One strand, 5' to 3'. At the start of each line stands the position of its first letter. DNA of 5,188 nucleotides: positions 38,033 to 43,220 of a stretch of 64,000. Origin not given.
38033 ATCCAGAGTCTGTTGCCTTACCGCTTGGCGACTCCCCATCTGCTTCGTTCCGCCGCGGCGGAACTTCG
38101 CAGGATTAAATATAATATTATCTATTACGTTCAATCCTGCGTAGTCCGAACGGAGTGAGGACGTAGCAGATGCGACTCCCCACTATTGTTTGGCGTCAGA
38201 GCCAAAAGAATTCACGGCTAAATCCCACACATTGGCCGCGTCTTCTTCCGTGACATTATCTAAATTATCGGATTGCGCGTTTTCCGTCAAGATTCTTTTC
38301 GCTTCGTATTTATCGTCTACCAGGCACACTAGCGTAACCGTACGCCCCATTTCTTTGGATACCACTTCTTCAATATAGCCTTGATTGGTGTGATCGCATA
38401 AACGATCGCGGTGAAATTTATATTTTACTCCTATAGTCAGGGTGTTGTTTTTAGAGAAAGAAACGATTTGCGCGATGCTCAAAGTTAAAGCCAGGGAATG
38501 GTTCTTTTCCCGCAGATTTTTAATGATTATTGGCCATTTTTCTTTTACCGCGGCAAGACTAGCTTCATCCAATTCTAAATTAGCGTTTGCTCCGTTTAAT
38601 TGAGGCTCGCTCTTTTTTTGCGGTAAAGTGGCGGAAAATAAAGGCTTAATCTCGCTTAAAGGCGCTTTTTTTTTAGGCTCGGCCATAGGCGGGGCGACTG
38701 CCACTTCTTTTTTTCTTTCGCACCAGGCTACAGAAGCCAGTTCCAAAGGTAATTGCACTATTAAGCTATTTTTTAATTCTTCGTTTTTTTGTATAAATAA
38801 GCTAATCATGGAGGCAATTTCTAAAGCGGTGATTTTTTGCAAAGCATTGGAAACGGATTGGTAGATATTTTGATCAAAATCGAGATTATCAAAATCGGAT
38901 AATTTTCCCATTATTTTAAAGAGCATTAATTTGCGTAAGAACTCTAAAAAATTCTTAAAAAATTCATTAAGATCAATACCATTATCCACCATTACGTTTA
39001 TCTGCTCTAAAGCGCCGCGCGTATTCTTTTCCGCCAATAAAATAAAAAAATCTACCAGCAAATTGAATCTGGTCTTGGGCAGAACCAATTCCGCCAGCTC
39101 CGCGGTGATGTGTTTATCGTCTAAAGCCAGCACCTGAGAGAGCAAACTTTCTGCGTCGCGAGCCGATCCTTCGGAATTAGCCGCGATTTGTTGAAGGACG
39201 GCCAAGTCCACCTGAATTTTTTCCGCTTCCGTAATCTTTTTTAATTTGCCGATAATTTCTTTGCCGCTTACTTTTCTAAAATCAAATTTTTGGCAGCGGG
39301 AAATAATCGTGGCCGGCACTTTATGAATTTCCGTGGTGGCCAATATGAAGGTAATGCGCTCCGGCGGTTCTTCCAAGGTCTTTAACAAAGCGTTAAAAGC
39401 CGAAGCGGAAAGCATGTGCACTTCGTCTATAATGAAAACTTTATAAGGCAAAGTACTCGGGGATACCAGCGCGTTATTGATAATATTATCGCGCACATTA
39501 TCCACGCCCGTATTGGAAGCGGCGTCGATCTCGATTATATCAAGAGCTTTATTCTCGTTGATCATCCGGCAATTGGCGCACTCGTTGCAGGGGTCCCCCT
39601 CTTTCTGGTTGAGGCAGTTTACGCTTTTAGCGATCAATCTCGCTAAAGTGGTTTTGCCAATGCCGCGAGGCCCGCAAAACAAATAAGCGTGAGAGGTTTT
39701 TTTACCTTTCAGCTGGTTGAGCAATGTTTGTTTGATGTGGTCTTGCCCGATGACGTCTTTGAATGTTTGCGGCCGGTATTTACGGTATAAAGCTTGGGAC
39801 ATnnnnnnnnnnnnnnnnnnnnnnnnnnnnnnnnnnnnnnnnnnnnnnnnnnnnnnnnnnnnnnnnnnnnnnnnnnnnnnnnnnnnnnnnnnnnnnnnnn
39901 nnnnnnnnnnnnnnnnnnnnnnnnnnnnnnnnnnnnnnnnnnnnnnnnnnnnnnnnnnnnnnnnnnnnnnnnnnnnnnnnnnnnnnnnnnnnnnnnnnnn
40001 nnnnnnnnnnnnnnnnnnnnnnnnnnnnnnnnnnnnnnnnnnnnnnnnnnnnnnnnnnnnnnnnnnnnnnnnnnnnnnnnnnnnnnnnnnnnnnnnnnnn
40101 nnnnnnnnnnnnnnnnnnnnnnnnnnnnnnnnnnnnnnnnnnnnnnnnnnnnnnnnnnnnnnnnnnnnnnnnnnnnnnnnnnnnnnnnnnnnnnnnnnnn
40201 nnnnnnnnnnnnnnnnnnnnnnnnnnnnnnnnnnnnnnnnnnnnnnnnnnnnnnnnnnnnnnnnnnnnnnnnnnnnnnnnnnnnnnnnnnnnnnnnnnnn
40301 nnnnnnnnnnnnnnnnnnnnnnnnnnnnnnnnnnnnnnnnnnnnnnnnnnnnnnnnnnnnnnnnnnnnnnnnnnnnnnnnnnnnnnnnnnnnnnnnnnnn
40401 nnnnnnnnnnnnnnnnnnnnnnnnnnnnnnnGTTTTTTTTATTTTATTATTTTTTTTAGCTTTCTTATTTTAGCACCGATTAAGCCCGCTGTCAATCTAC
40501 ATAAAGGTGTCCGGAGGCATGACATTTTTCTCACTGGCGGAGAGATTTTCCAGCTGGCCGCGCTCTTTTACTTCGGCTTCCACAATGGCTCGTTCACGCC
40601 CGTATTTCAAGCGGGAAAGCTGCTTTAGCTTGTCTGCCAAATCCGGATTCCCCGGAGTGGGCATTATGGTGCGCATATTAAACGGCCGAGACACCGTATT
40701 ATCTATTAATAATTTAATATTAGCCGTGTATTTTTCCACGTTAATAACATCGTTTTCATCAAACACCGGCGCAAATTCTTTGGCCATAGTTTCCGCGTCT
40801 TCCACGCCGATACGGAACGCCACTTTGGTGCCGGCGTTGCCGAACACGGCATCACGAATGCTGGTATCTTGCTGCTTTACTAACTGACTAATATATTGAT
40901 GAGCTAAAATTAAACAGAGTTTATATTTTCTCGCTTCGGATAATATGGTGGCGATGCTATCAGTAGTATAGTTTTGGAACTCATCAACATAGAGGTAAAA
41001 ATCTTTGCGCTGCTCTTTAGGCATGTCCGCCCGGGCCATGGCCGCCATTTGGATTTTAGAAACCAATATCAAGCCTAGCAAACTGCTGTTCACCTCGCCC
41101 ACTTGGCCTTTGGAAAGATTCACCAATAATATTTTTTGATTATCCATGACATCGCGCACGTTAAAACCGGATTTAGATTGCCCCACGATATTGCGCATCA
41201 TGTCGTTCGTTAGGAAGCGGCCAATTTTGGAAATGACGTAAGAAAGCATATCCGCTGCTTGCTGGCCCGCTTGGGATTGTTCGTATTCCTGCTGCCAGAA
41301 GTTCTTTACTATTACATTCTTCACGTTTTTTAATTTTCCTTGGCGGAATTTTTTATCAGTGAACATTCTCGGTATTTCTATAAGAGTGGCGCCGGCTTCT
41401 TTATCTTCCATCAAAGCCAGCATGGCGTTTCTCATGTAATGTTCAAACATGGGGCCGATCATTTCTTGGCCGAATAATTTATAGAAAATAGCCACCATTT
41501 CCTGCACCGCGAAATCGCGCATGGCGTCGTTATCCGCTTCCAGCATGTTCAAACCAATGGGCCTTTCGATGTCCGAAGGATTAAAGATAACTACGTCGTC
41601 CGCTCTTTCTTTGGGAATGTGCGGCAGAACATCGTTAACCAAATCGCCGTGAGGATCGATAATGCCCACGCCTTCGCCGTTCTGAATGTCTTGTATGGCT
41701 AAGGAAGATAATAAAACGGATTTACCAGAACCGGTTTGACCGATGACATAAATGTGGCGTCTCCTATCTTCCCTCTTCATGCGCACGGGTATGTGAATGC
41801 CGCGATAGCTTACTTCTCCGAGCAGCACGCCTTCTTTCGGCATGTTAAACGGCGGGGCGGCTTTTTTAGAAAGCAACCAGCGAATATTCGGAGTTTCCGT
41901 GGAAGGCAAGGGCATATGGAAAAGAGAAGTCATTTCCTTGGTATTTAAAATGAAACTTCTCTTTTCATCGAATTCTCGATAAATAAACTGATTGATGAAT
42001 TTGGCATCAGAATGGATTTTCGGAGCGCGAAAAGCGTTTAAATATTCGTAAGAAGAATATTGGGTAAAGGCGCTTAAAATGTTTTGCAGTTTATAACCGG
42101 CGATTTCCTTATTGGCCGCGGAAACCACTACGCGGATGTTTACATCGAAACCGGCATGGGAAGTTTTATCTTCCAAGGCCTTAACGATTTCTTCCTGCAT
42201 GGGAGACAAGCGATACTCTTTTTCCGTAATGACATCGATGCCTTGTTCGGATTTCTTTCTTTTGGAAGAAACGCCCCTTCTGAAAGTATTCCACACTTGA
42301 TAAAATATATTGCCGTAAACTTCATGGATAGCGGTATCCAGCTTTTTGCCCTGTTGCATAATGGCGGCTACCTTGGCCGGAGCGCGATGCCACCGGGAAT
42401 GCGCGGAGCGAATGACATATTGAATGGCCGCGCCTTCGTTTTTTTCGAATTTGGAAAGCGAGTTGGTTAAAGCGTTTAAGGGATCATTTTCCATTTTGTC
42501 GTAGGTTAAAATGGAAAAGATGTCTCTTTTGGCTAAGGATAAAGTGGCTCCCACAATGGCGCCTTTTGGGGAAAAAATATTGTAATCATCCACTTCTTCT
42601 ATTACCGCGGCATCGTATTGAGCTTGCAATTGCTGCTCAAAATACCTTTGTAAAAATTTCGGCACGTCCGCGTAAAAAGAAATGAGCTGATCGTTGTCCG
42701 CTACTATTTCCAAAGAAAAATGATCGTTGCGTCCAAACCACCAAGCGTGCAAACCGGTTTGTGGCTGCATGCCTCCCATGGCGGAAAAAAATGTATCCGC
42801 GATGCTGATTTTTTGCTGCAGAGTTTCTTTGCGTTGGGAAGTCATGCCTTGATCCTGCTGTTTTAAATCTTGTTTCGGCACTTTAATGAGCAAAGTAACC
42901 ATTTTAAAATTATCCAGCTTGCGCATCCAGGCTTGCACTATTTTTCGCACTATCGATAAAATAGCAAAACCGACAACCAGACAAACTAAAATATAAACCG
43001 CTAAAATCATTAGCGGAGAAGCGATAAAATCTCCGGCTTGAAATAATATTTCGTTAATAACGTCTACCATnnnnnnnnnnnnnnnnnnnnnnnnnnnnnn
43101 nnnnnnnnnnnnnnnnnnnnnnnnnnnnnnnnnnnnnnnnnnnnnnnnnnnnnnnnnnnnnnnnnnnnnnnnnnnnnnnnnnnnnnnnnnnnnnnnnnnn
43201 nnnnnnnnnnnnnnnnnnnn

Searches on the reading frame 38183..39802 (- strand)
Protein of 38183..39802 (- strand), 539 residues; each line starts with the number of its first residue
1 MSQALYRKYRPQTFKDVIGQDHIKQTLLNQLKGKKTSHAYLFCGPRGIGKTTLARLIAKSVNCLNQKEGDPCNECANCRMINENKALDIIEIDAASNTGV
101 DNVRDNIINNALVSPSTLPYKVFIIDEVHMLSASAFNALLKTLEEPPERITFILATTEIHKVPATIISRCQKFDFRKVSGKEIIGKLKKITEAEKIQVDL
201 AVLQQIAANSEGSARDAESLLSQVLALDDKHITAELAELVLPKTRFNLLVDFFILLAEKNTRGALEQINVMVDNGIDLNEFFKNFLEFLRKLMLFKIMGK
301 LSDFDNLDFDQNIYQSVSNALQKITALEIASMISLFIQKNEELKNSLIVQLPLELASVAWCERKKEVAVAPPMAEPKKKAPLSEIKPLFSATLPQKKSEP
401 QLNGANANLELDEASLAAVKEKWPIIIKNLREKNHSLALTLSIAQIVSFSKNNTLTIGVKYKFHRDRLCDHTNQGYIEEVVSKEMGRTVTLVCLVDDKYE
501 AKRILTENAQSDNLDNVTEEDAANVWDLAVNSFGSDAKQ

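Call 58: search_protein_families(library=pfam, proteins=[window:38183-39802:-], max_evalue=0.0001)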
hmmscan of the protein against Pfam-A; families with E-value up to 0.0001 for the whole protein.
window:38183-39802:- (539 aa): 9 families
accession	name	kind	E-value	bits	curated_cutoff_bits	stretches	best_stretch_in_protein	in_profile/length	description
PF13177.12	DNA_pol3_delta2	-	3.7e-43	147.7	27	1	20-178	2-160/161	DNA polymerase III, delta subunit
PF00004.35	AAA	-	1.7e-13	51.6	21.2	1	41-172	2-125/131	ATPase family associated with various cellular activities (AAA)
PF05496.18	RuvB_N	-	4.8e-09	36.6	27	1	10-71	2-67/159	Holliday junction DNA helicase RuvB P-loop domain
PF22608.2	DNAX_ATPase_lid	-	4e-08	33.4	27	1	183-226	2-45/49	DNA polymerase III clamp loader subunit, ATPase lid domain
PF13401.12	AAA_22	-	3.7e-07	31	27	1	39-157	7-123/130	AAA domain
PF12169.13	DNA_pol3_gamma3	-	4.6e-07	30.1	24.4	1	248-356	17-123/143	DNA polymerase III subunits gamma and tau domain III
PF07728.20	AAA_5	-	1.1e-06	29.2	22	1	41-145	3-92/139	AAA domain (dynein-related subfamily)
PF20964.2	DnaX_C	-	3.2e-05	24.3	26.2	1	412-498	5-91/113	DNA polymerase III subunit tau, C-terminal domain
PF13173.12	AAA_14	-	6.4e-05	23.4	27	0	38-155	3-96/129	AAA domain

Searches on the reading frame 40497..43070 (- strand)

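Call 59: search_protein_families(library=pfam, proteins=[window:40497-43070:-], max_evalue=0.0001)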
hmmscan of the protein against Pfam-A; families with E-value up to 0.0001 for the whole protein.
window:40497-43070:- (857 aa): 5 families
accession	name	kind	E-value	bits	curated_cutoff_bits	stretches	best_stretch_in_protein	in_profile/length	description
PF10412.15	TrwB_AAD_bind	-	1.7e-15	57.3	20.5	1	427-780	7-333/387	Type IV secretion-system coupling protein DNA-binding domain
PF02534.20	T4SS-DNA_transf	-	5.6e-11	42.4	20.1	1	438-761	45-377/468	Type IV secretory system Conjugative DNA transfer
PF01935.23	DUF87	-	3.5e-08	34.2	23.2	1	417-509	3-89/220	Helicase HerA, central domain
PF12696.13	TraG-D_C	-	4.3e-08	33.6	22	1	692-773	3-82/126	TraM recognition site of TraD and TraG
PF25199.1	nSTAND_NTPase5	-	5.2e-05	23.5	34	0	431-495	35-100/145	Novel STAND NTPase 5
